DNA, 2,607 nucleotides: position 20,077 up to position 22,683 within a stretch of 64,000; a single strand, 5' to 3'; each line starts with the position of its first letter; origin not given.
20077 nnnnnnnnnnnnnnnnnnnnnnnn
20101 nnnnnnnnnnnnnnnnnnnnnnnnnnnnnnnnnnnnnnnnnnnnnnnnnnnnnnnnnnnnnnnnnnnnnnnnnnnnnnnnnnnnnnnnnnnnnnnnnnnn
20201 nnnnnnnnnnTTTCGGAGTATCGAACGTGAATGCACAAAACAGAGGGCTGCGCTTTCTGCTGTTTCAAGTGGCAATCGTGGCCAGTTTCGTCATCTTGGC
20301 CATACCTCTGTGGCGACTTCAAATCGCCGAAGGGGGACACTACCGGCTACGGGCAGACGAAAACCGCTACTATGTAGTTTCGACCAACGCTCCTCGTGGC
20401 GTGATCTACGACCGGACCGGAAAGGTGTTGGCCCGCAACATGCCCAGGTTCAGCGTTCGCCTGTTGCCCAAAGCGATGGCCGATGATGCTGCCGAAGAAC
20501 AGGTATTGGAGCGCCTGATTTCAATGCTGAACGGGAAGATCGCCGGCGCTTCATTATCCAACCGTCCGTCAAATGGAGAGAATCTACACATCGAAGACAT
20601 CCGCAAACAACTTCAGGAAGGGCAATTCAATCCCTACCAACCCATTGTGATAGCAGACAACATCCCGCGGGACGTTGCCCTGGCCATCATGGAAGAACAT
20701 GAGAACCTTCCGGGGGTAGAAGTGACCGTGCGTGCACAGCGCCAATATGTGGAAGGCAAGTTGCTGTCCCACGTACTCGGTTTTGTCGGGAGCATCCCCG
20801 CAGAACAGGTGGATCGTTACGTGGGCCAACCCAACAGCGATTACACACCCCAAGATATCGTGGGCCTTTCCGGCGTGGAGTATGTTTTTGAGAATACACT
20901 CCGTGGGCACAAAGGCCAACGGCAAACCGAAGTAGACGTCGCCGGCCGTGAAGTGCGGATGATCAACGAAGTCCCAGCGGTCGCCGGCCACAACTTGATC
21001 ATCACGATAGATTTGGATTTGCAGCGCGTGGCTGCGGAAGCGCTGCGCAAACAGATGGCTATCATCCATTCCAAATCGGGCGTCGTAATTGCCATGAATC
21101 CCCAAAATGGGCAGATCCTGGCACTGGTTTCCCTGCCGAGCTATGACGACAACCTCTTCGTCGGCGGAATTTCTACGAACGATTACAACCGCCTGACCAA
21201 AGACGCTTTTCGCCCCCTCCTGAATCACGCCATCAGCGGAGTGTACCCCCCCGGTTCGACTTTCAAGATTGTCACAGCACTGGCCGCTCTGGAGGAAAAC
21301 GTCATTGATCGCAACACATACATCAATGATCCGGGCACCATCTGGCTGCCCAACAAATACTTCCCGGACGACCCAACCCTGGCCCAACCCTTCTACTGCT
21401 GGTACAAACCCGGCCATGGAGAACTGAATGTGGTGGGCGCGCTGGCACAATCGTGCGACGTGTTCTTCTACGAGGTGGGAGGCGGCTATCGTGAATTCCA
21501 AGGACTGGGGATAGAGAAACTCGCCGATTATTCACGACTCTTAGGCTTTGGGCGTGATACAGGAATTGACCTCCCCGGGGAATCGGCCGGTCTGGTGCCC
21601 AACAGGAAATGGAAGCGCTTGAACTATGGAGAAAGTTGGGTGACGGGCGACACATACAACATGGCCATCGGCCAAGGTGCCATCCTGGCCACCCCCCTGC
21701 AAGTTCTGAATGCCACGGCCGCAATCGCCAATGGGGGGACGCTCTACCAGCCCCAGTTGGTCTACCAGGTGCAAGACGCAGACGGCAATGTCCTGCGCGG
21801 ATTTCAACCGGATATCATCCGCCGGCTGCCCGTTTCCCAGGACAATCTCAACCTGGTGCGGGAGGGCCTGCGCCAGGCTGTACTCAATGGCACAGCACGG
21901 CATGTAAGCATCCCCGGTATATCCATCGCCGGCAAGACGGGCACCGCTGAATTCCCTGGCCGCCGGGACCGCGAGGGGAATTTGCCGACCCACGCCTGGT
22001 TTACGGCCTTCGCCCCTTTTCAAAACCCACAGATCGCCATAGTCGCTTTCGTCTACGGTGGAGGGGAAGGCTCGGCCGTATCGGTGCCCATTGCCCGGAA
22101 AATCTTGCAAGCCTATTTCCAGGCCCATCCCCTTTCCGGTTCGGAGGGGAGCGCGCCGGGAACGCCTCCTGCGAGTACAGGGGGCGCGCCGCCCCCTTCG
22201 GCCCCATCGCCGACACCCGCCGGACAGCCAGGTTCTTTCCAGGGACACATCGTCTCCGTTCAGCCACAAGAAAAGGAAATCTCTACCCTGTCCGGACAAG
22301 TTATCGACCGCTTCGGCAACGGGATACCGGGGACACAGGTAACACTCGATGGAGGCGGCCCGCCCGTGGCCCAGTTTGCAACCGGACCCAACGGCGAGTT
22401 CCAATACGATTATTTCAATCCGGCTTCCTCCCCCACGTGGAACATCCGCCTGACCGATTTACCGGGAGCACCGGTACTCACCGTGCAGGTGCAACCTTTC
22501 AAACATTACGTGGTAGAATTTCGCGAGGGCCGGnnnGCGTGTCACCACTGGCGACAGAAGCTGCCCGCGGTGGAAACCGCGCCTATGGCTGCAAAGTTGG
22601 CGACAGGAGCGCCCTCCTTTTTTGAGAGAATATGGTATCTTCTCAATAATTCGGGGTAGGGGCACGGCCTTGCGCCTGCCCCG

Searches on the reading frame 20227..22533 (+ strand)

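Call 71: search_protein_families(library=pfam, proteins=[window:20227-22533:+], max_evalue=0.00001)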
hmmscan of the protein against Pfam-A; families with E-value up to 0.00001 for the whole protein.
window:20227-22533:+ (769 aa): 2 families
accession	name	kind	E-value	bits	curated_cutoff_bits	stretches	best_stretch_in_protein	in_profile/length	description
PF00905.27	Transpeptidase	-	9.9e-69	232.2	22.1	1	285-628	1-299/299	Penicillin binding protein transpeptidase domain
PF03717.20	PBP_dimer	-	8.7e-45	153.8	24.4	1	53-244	2-177/180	Penicillin-binding Protein dimerisation domain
